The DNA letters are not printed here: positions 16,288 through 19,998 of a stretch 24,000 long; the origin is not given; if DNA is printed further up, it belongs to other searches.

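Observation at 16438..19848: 1136-aa orphan protein with no recognisable catalytic motif as first gene of the R-M operon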

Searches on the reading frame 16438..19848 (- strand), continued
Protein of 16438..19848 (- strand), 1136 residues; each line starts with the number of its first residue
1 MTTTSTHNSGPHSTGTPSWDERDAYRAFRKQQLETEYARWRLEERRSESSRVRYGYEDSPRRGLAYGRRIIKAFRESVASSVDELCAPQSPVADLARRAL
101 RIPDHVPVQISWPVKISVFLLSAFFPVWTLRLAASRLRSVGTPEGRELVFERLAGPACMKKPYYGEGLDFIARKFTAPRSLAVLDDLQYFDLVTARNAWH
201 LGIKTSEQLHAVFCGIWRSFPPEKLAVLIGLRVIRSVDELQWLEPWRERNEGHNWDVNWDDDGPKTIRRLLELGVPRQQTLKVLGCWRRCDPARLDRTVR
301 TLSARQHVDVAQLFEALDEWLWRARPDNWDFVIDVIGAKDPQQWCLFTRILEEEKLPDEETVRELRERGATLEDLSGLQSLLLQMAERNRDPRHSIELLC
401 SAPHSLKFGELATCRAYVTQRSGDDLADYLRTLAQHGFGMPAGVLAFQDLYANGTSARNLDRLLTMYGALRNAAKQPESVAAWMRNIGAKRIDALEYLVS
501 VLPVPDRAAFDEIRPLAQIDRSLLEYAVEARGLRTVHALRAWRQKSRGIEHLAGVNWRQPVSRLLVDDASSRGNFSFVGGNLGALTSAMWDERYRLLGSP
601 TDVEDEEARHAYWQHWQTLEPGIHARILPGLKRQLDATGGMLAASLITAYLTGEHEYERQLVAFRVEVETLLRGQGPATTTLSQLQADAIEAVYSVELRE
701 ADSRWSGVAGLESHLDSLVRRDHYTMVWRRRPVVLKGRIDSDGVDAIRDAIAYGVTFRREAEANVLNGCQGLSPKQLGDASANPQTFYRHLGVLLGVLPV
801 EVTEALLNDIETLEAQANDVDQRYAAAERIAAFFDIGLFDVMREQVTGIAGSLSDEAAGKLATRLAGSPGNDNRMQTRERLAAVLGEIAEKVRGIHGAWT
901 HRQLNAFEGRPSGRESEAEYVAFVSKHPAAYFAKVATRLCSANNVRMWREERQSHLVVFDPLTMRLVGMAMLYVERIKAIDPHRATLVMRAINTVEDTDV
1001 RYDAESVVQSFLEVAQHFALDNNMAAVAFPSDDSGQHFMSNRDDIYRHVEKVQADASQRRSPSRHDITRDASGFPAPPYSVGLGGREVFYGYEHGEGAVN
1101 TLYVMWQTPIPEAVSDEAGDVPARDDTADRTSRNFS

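Call 32: search_protein_representatives(alignment_id=A1)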
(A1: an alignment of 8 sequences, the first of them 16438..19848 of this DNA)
Query: 8 sequences, 1136 profile positions. Proteins with E-value up to 0.001 (for the whole library): 258; up to 1e-10: 144; up to 1e-30: 85. The best 150 are listed.
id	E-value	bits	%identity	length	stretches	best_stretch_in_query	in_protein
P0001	0.0e+00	1841.9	-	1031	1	106-1134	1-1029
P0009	0.0e+00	1428.9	-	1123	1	8-1112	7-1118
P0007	0.0e+00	1407.9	-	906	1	1-906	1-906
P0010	0.0e+00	1080.1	-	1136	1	22-1119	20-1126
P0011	9.6e-216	735.7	-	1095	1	22-1112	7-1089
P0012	1.1e-213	728.9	-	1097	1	24-1116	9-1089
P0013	4.5e-202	690.4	-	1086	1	19-1110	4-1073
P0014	1.3e-200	685.5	-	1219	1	21-1110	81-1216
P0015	1.3e-197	675.6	-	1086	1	22-1111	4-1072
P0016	1.5e-197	675.4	-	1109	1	20-1125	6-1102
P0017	4.2e-196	670.6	-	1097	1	21-1112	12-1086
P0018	3.8e-195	667.4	-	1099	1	21-1108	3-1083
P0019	3.7e-194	664.2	-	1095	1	25-1111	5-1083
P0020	4.2e-193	660.7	-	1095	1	22-1107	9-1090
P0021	4.4e-190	650.7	-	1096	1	24-1117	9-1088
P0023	5.5e-189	647.1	-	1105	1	19-1107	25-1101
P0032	1.3e-178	612.6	-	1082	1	21-1107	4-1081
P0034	3.9e-174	597.8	-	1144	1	20-1111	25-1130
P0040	5.5e-166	570.9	-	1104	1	21-1107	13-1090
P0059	1.2e-120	420.7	-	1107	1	28-1109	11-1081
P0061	7.7e-113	394.9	-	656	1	473-1113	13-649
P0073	5.5e-61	223.1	-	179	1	948-1113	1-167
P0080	7.9e-45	169.6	-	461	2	920-1063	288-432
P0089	2.0e-32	128.5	-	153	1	957-1113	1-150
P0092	2.6e-26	108.3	-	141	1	970-1107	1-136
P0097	2.0e-21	92.1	-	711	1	914-1058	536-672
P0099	5.3e-21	90.7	-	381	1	914-1063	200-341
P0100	9.5e-21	89.9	-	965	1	899-1063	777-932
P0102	3.0e-20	88.2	-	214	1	925-1068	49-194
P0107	3.2e-18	81.5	-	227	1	914-1057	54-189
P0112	6.4e-17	77.2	-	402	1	915-1053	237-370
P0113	1.1e-16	76.5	-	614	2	917-1062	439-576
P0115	3.5e-16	74.8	-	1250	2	914-1064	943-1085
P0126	1.3e-13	66.3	-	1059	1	917-1061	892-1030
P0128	4.2e-13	64.6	-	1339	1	910-1056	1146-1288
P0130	5.9e-13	64.1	-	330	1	905-1054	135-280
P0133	1.2e-12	63.1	-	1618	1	900-1057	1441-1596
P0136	8.4e-12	60.3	-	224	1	916-1069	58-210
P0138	1.0e-11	60.0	-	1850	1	905-1060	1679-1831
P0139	1.1e-11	59.9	-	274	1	911-1061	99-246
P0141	2.0e-11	59.0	-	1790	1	879-1057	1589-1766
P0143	7.4e-11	57.1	-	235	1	916-1062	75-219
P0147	9.7e-11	56.8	-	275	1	896-1057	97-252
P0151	1.2e-10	56.5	-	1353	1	908-1057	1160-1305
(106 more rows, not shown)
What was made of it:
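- Checked: The gene has 258 profile hits, about 55 of them full-length cluster representatives (call 32).
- Tried and rejected: The exhaustive profile search was needed to see the family (call 32).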

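Call 34: search_protein_families(library=pfam, proteins=[P0099, P0102, P0107, P0112, P0113, P0130, P0136, P0139, P0143, P0080], max_evalue=0.01)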
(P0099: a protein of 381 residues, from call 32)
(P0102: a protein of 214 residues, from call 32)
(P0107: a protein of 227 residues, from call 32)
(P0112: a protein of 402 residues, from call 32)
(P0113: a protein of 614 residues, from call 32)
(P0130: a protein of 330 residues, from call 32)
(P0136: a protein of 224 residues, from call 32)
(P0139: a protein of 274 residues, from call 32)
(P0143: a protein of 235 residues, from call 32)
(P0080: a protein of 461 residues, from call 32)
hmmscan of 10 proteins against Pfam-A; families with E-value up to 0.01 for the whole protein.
P0099 (381 aa): 0 families

P0102 (214 aa): 0 families

P0107 (227 aa): 0 families

P0112 (402 aa): 0 families

P0113 (614 aa): 0 families

P0130 (330 aa): 0 families

P0136 (224 aa): 0 families

P0139 (274 aa): 1 family
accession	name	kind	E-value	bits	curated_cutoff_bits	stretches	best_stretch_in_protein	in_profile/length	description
PF22728.1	NCH1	-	0.0024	18.1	27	1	8-108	65-168/173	NACHT C-terminal Helical domain 1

P0143 (235 aa): 0 families

P0080 (461 aa): 0 families

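Call 35: search_protein_families(library=pfam, proteins=[P0138, P0133, P0141, P0128, P0115, P0097, P0100], max_evalue=0.01)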
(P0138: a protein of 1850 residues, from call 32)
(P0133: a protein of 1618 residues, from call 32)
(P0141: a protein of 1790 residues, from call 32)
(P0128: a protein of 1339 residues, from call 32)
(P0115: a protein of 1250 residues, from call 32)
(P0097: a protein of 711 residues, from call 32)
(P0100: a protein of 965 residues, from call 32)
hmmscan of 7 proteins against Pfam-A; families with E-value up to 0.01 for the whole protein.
P0138 (1850 aa): 0 families

P0133 (1618 aa): 0 families

P0141 (1790 aa): 1 family
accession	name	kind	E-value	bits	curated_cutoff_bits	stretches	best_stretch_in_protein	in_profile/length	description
PF00226.36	DnaJ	-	0.0005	20.6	27.8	1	376-428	7-56/63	DnaJ domain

P0128 (1339 aa): 0 families

P0115 (1250 aa): 0 families

P0097 (711 aa): 0 families

P0100 (965 aa): 0 families
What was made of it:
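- Tried and rejected: Pfam scans of 17 proteins that share only the C-domain found nothing informative (calls 34, 35).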

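Call 37: find_homologous_proteins(query=A2, max_evalue=0.00001)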
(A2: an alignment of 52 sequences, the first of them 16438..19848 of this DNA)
Query A2 (52 sequences) (1136 aa, profile of the alignment): 8 proteins with E <= 0.00001 among 8000 candidates.
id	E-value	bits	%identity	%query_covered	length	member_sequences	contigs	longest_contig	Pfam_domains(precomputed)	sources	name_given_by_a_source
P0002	0.0e+0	1273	89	99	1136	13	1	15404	-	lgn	-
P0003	0.0e+0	1227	66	98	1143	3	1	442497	-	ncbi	-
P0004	0.0e+0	1208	54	96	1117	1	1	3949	-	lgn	-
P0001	0.0e+0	1203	100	91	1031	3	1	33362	-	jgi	jgi:hypothetical protein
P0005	0.0e+0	1145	42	98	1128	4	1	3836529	-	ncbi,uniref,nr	ncbi:hypothetical protein SAMN05444168_4695 [Paraburkholderia phenazinium]|uniref:Uncharacterized pr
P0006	0.0e+0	1136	44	90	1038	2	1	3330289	-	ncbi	-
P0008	0.0e+0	1101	43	91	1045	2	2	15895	-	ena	-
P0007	5.0e-216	738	45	77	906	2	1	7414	-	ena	-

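Call 39: search_solved_structures(query=A2, max_evalue=10, show_alignments=2)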
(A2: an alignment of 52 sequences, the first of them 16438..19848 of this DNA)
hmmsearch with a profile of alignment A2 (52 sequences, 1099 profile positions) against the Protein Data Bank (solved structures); distinct sequences matched with E-value up to 10: 1.
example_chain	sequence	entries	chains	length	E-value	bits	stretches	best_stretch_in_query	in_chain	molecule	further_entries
9gyt_1u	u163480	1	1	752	0.92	10.2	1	192-293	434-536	mL102 (rPPR5)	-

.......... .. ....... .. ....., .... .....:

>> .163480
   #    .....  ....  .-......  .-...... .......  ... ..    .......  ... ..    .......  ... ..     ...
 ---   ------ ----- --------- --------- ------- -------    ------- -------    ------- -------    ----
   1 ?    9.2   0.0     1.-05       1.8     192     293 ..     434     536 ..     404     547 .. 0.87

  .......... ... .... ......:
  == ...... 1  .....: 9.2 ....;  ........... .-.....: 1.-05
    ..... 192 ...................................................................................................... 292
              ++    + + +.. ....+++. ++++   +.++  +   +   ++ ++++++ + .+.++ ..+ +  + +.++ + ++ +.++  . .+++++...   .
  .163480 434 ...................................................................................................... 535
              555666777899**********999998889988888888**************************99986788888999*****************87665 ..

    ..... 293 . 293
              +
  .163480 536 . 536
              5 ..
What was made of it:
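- Tried and rejected: The full-length profile found only a PPR protein at E = 0.92 (call 39).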

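Call 43: find_related_loci(query=A2, collection=genome_contigs, flank=10000)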
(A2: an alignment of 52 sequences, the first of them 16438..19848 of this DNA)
Query A2 (1136 aa) in genome_contigs; peptide patterns used: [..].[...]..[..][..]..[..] (x = any residue, [..] = any of these).
31 stretches matched a pattern; 17 encode a relative of the query (tblastn E <= 1e-3); 17 distinct loci.
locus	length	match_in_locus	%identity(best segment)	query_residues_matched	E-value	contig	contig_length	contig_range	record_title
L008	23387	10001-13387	89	1-1129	0e+0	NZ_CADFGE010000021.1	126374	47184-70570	Paraburkholderia fungorum strain LMG 16225, whole genome shotgun sequence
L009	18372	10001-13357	66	1-1114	0e+0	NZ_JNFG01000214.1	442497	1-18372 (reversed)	Caballeronia sordidicola strain S170 NODE_3, whole genome shotgun sequence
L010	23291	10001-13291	32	21-1136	4e-131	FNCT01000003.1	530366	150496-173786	Pseudomonas benzenivorans strain DSM 8628 genome assembly, contig: Ga0104648_103, whole genome shotgun sequence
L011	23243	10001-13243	31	24-1112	4e-123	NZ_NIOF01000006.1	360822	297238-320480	Roseateles aquatilis strain CCUG 48205 Scaffold6_1, whole genome shotgun sequence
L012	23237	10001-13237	31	24-1108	3e-116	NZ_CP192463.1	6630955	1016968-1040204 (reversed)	Roseateles noduli strain 37a16 chromosome, complete genome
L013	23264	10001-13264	33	21-1112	2e-134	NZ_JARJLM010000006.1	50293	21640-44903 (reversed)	Cupriavidus basilensis strain GW210010_S58 Contig_6_32.6999, whole genome shotgun sequence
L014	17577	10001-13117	29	68-1112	2e-112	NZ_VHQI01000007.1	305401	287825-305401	Mixta tenebrionis strain BIT-26 Scaffold7, whole genome shotgun sequence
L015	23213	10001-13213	29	21-1106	3e-112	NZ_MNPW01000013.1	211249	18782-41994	Pseudomonas cedrina subsp. cedrina strain DSM 17516 13_211249_52.2213, whole genome shotgun sequence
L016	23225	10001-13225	28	24-1106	3e-110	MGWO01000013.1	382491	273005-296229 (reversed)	MAG: Gallionellales bacterium GWA2_54_124 GWA2_Gallionellales_54_124_8, whole genome shotgun sequence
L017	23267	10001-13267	30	3-1107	1e-90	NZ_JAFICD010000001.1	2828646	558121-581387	Duganella sp. 1411 Ga0454180_01, whole genome shotgun sequence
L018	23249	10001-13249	30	25-1116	3e-114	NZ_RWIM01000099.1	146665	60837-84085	Pseudomonas sp. PB106 PB106_contig142, whole genome shotgun sequence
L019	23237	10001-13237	29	23-1117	2e-103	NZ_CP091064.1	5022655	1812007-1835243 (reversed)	Pectobacterium sp. PL152 chromosome, complete genome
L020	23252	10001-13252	30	15-1106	1e-100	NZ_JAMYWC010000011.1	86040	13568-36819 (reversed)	Ralstonia chuxiongensis strain 21YRMH01-3 Scaffold11, whole genome shotgun sequence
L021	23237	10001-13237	29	23-1117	6e-103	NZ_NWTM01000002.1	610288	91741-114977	Pectobacterium zantedeschiae strain 9M scaffold_02, whole genome shotgun sequence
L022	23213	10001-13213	32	22-1107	4e-115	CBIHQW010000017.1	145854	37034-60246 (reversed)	MAG TPA_asm: Massilia kyonggiensis isolate SRR18156211_binner123_Refined_52 genome assembly, contig: ERZ27336871.111, wh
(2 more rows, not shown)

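Call 52: predict_structure(alignment_id=A2)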
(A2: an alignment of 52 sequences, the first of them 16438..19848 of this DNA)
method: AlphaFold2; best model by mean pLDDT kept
length: 1136 residues; sequences in the alignment: 52
mean_pLDDT: 85.0   pTM: 0.65
mean pLDDT of the five models: 85.0, 84.3, 83.4, 82.8, 82.6
residues with pLDDT >= 90: 550; 70-90: 457; 50-70: 69; < 50: 60
segments of 3 or more residues with pLDDT < 50: 1-14, 50-60, 251-253, 1065-1072, 1113-1136
pLDDT, mean of each block of 10 residues (from residue 1): 40 58 88 90 71 44 74 91 85 89 84 82 84 87 89 68 75 88 83 90 91 74 89 92 77 61 91 93 87 92 88 90 91 91 89 90 90 91 85 88 91 85 91 95 92 90 93 90 84 93 91 89 95 92 87 89 94 89 92 90 86 91 91 91 94 92 94 93 93 86 87 95 93 84 92 89 81 89 93 92 87 76 86 87 84 87 85 76 93 92 86 74 97 90 91 96 92 94 94 79 89 95 95 79 84 68 50 67 84 90 87 45 38 37
secondary structure, 60 per line:
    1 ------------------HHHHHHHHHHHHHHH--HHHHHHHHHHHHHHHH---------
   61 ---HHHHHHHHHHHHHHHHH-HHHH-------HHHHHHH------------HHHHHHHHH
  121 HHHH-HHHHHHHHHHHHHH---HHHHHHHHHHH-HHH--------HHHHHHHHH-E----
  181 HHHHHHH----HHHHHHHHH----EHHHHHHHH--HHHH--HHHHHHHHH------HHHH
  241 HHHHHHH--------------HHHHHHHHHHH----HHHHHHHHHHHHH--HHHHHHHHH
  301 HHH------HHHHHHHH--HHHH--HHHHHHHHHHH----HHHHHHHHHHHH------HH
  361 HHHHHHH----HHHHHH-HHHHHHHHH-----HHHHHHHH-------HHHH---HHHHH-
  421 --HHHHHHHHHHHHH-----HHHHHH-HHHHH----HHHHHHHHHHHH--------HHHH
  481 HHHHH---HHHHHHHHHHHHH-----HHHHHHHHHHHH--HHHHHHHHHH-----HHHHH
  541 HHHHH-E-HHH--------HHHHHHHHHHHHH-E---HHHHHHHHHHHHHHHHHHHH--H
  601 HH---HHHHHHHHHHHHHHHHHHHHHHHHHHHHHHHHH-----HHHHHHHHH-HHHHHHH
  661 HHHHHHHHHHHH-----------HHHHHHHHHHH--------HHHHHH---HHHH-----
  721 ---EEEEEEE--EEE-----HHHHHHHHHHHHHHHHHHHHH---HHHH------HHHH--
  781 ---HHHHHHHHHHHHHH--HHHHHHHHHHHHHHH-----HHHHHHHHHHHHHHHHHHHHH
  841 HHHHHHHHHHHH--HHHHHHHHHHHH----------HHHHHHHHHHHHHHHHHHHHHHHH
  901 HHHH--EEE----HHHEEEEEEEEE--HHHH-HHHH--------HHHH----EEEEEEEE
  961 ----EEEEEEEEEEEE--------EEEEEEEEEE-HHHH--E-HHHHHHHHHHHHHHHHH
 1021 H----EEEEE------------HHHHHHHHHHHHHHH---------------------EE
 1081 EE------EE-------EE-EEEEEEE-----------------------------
elements in order (helices of 4 or more, strands of 3 or more residues): H19-33 H36-51 H64-80 H82-85 H93-99 H112-124 H126-139 H143-153 H166-174 H181-187 H192-200 H206-213 H216-219 H222-230 H237-247 H262-272 H277-289 H292-303 H310-317 H320-323 H326-336 H341-352 H359-367 H372-377 H379-387 H393-400 H408-411 H415-419 H423-435 H441-446 H448-452 H457-468 H477-485 H489-501 H507-518 H521-530 H536-545 H560-572 H578-597 H606-638 H644-652 H654-672 H684-694 H703-708 H712-715 E724-730 E733-735 H741-761 H765-768 H775-778 H784-797 H800-814 H820-852 H855-866 H877-904 E907-909 E917-925 H928-931 H933-936 H945-948 E953-960 E965-976 E985-994 H996-999 H1004-1021 E1026-1030 H1043-1057 E1079-1082 E1101-1107
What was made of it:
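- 17134..18171 (-): Residues 560-905: region of long helices plus one beta-hairpin (724-735). It carries family-invariant N581, G640, G674 and W705. AF2 model (call 52).
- On GNAT acyl-CoA N-acyltransferase superfamily: In the AF2 model (pLDDT about 85-95 in this region) the elements are: E917-925, H928-936, H945-948, E953-960, E965-976, E985-994, H1004-1021, E1026-1030, H1043-1057, E1079-1082, E1101-1107 (call 52).
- Checked: The C-terminal part is a folded globular alpha/beta domain, at 907-1107 in the AF2 model (call 52).
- The order b-a-a-b-b-b-a-b-a-b-b at 907-1107 is GNAT topology (call 52).
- Tried and rejected: It was superseded by the 52-sequence run (call 52).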
